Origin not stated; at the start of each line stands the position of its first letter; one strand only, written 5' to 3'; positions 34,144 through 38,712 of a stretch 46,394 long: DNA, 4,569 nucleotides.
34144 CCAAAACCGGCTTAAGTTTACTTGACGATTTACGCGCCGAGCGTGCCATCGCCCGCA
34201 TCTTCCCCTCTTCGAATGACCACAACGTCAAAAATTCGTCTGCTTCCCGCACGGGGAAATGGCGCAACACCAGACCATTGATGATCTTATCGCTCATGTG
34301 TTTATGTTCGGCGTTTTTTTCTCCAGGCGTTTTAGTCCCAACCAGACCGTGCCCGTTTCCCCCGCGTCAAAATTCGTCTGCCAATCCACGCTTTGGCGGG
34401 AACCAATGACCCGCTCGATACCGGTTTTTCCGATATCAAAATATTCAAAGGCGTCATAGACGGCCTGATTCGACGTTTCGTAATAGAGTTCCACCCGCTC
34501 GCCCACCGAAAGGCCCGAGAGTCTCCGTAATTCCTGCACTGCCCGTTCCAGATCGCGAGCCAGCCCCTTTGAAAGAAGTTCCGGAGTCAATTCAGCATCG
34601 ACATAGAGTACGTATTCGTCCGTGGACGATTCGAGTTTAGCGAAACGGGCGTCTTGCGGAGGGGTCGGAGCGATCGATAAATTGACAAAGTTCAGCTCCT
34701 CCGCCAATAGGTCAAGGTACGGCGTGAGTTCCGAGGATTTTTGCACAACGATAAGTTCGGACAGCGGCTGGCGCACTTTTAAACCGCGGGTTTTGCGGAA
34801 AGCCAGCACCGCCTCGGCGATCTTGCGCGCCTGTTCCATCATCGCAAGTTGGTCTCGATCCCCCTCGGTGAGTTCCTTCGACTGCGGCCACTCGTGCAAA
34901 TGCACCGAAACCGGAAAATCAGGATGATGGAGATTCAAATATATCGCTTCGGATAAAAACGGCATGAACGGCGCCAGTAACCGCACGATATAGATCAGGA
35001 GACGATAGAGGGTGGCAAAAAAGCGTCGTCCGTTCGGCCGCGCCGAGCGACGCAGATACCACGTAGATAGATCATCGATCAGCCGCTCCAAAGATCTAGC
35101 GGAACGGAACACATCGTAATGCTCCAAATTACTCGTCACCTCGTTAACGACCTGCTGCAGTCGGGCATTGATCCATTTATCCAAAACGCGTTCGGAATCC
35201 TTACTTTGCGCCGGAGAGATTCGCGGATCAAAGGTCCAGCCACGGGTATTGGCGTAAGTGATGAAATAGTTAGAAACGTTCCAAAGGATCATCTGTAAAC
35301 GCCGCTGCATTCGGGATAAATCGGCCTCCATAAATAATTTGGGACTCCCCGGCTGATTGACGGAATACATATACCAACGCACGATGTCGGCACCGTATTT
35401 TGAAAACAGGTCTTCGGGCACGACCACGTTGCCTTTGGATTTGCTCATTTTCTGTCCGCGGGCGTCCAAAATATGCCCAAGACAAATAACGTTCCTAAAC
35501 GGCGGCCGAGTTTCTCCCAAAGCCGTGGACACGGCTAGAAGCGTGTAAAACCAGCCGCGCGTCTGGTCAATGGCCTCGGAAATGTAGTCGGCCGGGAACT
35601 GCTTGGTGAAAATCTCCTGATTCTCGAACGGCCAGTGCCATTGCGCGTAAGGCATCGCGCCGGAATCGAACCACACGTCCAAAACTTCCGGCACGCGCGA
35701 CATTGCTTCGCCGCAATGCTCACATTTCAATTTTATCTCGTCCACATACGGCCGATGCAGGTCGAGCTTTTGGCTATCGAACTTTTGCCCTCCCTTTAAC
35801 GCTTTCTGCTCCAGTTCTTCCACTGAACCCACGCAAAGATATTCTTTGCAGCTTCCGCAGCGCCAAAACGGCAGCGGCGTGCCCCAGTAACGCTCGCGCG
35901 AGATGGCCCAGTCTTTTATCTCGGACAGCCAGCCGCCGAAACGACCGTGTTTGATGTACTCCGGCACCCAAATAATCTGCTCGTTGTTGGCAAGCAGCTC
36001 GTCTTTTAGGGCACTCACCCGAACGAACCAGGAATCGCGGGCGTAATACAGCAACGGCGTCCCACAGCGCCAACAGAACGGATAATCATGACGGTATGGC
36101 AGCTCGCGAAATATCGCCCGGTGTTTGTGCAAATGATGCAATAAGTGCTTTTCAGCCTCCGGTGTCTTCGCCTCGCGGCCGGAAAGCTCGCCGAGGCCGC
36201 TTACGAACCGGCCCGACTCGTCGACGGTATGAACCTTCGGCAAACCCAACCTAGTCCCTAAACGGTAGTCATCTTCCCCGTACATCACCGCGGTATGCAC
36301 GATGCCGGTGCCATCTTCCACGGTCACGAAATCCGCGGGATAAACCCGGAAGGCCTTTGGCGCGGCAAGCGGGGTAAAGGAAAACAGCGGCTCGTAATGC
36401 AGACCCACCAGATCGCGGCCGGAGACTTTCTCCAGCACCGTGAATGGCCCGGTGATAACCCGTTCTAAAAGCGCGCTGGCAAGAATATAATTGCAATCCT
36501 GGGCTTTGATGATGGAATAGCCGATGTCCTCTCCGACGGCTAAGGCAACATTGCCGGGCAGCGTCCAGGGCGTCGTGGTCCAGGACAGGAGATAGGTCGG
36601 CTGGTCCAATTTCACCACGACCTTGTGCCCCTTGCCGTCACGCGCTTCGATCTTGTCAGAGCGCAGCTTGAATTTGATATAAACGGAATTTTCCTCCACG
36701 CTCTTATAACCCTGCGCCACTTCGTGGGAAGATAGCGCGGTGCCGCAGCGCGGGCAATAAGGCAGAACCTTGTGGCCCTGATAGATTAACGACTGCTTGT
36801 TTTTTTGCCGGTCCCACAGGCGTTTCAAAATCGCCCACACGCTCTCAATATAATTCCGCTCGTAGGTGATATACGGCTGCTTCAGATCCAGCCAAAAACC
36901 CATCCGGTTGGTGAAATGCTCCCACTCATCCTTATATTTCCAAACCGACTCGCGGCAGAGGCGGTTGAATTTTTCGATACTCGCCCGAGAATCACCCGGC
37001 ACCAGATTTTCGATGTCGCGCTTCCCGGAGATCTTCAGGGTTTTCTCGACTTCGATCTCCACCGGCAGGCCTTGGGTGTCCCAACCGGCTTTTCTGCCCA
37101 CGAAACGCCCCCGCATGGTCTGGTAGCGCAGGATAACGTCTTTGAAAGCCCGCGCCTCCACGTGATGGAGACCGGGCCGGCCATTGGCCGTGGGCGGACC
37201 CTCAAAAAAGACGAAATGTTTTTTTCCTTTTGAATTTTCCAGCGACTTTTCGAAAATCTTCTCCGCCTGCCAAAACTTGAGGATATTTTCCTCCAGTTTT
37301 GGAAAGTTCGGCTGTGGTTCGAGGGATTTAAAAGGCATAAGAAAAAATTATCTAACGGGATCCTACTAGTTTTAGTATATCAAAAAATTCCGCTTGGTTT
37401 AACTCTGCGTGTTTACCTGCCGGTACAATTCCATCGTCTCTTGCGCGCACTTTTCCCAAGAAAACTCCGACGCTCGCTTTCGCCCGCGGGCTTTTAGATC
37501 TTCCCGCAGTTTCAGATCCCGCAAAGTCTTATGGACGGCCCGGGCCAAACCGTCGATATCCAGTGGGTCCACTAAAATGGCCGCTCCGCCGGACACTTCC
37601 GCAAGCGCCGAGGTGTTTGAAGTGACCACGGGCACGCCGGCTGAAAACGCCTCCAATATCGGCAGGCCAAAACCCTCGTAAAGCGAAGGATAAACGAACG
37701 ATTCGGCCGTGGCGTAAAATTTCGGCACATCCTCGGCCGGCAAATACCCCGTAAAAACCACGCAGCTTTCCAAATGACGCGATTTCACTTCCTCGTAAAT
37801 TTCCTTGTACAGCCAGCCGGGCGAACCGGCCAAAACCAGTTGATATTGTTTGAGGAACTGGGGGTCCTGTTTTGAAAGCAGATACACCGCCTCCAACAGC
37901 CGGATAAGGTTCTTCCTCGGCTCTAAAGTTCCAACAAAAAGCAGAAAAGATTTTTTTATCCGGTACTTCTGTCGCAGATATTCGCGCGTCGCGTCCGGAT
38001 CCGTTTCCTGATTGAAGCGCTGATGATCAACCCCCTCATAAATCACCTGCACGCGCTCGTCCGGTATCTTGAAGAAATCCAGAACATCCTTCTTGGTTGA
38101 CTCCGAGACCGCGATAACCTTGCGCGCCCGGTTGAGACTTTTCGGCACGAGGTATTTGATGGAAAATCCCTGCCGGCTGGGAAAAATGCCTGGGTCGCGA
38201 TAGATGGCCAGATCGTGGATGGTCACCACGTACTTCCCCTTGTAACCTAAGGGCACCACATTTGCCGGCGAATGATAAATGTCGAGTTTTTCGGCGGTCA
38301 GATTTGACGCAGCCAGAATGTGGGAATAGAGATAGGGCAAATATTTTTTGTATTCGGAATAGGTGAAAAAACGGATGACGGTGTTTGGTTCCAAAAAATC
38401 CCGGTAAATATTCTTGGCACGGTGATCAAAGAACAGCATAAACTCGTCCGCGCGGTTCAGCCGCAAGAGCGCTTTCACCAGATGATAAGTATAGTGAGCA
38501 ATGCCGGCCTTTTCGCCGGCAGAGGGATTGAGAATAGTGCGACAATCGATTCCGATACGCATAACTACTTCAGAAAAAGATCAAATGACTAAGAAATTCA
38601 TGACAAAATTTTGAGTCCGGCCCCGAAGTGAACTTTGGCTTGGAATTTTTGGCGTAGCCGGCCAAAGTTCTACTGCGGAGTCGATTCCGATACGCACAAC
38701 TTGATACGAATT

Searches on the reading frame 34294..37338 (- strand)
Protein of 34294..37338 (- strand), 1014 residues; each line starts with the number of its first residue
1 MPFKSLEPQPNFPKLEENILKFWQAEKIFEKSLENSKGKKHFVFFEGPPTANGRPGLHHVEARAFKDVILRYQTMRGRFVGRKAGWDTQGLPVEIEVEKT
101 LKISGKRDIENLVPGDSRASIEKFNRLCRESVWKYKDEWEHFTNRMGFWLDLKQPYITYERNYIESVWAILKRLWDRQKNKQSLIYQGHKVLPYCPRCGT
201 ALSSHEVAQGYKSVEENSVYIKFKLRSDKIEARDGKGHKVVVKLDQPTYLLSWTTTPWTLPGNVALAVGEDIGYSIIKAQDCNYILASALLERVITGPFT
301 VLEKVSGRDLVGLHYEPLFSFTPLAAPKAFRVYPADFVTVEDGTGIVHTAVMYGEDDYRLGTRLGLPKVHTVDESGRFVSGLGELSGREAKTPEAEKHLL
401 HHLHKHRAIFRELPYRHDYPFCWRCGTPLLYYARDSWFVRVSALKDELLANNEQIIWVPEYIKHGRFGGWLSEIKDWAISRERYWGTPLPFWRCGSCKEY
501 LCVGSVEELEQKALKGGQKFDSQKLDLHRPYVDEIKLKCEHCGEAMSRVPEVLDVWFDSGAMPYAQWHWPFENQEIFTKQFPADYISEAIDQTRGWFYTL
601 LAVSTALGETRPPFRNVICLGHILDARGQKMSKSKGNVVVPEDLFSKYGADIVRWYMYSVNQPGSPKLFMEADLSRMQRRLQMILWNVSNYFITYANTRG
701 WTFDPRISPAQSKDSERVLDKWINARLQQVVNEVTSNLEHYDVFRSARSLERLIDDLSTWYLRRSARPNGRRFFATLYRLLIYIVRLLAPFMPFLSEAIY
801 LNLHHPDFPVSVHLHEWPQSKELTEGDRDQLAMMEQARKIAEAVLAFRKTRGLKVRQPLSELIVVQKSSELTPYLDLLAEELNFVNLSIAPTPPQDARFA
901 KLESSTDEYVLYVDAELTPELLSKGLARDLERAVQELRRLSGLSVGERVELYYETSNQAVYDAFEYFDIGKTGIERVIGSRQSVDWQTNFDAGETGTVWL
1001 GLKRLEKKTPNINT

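Call 12: search_protein_families(library=pfam, max_evalue=0.001, proteins=[window:34294-37338:-])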
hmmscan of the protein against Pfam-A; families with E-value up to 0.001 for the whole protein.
window:34294-37338:- (1014 aa): 6 families
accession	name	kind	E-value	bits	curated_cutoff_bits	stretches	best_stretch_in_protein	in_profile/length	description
PF00133.28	tRNA-synt_1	-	5.9e-117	391.3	22.7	1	19-659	2-404/414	tRNA synthetases class I (I, L, M and V)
PF08264.19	Anticodon_1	-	9.4e-25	87.7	25.1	1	720-861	1-146/148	Anticodon-binding domain of tRNA ligase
PF09334.17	tRNA-synt_1g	-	3.4e-15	56.2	20.1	1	590-674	288-371/391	tRNA synthetases class I (M)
PF19302.4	DUF5915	-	1.9e-08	34.6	27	1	908-967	99-157/195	Domain of unknown function (DUF5915)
PF01921.24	tRNA-synt_1f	-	9.4e-06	25.2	27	1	622-669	274-321/360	tRNA synthetases class I (K)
PF01406.26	tRNA-synt_1e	-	0.00018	21.4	27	0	623-661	246-284/301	tRNA synthetases class I (C) catalytic domain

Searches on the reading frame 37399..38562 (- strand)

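Call 12: search_protein_families(library=pfam, max_evalue=0.001, proteins=[window:37399-38562:-])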
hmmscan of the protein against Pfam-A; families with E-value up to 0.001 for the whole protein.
window:37399-38562:- (387 aa): 6 families
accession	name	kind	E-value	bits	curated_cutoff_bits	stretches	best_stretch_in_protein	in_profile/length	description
PF00534.26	Glycos_transf_1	-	8.8e-34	116.9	26.4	1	196-363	5-172/172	Glycosyl transferases group 1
PF13692.12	Glyco_trans_1_4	-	2.9e-29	102.6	27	1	207-349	4-142/142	Glycosyl transferases group 1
PF13439.12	Glyco_transf_4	-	2.9e-17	63.7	28.5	1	20-182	3-170/170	Glycosyltransferase Family 4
PF20706.3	GT4-conflict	-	4.6e-10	39.5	26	1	196-374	193-383/385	Family 4 Glycosyltransferase in conflict systems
PF13524.12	Glyco_trans_1_2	-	2.5e-07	31.2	25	1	238-377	13-143/144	Glycosyl transferase-like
PF13579.12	Glyco_trans_4_4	-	0.00042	21.1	29.7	0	108-175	94-156/158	Glycosyl transferase 4-like domain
